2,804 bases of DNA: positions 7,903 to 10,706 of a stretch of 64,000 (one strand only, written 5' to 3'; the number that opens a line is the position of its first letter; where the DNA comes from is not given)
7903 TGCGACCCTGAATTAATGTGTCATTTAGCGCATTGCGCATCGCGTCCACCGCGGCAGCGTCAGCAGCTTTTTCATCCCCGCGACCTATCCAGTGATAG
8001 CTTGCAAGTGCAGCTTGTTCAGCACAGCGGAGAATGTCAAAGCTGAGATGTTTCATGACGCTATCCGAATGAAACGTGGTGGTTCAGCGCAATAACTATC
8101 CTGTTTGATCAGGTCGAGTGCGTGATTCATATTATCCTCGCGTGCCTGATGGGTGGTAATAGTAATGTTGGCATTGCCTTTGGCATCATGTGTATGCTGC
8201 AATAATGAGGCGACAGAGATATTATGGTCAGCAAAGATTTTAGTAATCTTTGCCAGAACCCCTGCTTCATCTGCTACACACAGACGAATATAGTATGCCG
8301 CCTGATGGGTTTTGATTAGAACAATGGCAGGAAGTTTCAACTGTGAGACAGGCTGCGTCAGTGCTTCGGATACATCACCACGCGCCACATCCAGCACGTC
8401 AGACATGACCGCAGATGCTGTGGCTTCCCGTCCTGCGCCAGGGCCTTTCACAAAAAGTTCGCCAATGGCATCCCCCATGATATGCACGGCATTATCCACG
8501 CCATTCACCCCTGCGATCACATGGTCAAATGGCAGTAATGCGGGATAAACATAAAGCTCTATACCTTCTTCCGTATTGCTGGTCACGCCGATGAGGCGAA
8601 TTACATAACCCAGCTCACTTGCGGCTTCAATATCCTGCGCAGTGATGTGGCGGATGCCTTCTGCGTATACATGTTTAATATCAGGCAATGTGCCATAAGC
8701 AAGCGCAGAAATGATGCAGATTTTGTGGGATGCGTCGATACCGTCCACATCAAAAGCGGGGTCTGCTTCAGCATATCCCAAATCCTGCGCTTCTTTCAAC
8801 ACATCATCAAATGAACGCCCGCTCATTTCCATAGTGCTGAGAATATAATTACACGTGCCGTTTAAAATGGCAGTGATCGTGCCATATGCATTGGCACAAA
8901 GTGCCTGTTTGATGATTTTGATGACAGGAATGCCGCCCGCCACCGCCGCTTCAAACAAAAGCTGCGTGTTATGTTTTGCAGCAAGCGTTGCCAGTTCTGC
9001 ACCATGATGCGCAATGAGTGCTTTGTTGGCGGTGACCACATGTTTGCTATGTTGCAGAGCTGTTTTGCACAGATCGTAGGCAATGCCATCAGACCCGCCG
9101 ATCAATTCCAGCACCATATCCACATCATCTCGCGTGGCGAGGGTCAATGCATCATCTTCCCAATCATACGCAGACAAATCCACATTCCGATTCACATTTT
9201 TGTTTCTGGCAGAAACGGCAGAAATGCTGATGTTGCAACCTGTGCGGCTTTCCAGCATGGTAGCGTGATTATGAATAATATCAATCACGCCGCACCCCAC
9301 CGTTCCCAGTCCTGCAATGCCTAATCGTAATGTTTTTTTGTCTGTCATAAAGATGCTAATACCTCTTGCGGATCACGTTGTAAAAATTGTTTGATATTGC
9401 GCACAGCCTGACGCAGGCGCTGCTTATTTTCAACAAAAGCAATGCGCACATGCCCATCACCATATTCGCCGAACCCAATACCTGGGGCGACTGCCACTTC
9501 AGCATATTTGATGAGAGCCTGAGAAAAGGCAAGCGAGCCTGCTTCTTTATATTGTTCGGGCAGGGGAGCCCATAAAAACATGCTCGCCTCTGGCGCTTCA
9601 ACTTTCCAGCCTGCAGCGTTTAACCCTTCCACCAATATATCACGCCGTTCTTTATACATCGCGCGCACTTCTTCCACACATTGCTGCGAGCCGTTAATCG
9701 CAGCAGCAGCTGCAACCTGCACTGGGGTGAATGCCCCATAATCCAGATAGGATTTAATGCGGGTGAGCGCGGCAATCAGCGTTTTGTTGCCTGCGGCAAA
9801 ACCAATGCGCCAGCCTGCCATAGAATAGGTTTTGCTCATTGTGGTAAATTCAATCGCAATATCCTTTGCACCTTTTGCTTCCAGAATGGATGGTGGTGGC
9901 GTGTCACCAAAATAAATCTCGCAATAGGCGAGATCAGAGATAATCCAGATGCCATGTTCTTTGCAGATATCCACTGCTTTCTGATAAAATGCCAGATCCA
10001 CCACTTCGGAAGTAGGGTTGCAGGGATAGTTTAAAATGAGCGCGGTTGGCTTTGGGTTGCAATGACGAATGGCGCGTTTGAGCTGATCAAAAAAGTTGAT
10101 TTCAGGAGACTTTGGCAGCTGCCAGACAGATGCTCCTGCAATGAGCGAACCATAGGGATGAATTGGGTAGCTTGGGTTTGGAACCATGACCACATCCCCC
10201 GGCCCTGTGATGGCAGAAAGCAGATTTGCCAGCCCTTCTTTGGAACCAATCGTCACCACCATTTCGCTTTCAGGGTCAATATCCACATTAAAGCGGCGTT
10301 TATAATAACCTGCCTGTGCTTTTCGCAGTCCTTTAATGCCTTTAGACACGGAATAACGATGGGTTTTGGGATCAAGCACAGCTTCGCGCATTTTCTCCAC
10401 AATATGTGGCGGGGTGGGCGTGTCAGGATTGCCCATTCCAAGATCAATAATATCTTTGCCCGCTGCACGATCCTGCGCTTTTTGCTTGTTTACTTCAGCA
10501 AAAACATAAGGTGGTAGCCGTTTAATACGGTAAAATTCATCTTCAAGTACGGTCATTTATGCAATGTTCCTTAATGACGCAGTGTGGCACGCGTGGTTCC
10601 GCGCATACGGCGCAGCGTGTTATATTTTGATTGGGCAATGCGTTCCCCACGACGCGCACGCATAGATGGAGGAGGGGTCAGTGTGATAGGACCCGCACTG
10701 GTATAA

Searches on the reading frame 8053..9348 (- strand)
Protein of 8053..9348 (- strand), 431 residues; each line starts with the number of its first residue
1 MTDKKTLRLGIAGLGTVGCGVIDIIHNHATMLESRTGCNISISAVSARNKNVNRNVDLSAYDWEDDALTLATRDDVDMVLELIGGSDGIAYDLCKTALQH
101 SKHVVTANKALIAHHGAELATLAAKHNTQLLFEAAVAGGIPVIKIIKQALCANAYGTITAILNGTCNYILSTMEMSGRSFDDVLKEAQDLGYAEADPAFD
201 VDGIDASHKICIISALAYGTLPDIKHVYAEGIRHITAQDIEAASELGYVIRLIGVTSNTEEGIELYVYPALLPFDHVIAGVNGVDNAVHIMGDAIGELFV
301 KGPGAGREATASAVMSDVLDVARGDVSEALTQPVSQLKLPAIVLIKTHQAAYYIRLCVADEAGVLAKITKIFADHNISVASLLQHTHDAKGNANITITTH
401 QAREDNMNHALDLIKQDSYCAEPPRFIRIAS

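Call 98: search_protein_families(library=pfam, proteins=[window:8053-9348:-], max_evalue=0.00001)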
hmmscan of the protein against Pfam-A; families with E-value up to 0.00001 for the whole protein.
window:8053-9348:- (431 aa): 4 families
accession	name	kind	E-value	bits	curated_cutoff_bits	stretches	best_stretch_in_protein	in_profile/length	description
PF00742.24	Homoserine_dh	-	4.5e-60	202.9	22.9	1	141-319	1-173/173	Homoserine dehydrogenase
PF03447.22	NAD_binding_3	-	9.8e-14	52.5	24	1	13-133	1-116/116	Homoserine dehydrogenase, NAD binding domain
PF01842.31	ACT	-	9.8e-13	48.1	27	1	352-416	1-63/66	ACT domain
PF22629.2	ACT_AHAS_ss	-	1.7e-07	31.7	27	1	355-405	2-53/67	AHAS small subunit-like ACT domain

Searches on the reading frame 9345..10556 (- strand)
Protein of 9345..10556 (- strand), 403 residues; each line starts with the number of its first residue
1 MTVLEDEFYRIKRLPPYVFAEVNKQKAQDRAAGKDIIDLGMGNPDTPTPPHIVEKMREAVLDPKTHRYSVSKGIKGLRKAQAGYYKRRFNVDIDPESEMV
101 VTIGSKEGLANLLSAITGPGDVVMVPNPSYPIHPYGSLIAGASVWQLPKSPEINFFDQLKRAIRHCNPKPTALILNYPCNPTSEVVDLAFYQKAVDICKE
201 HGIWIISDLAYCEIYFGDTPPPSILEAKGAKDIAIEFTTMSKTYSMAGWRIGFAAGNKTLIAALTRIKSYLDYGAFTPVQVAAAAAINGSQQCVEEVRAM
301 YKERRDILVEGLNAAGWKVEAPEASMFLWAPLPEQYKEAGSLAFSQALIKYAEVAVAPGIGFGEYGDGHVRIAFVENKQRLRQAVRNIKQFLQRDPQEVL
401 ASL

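Call 98: search_protein_families(library=pfam, proteins=[window:9345-10556:-], max_evalue=0.00001)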
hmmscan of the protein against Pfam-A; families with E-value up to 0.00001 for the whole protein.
window:9345-10556:- (403 aa): 1 family
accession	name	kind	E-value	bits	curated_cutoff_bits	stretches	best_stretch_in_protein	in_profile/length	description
PF00155.27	Aminotran_1_2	-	7e-63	213.4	19.7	1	34-388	1-361/361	Aminotransferase class I and II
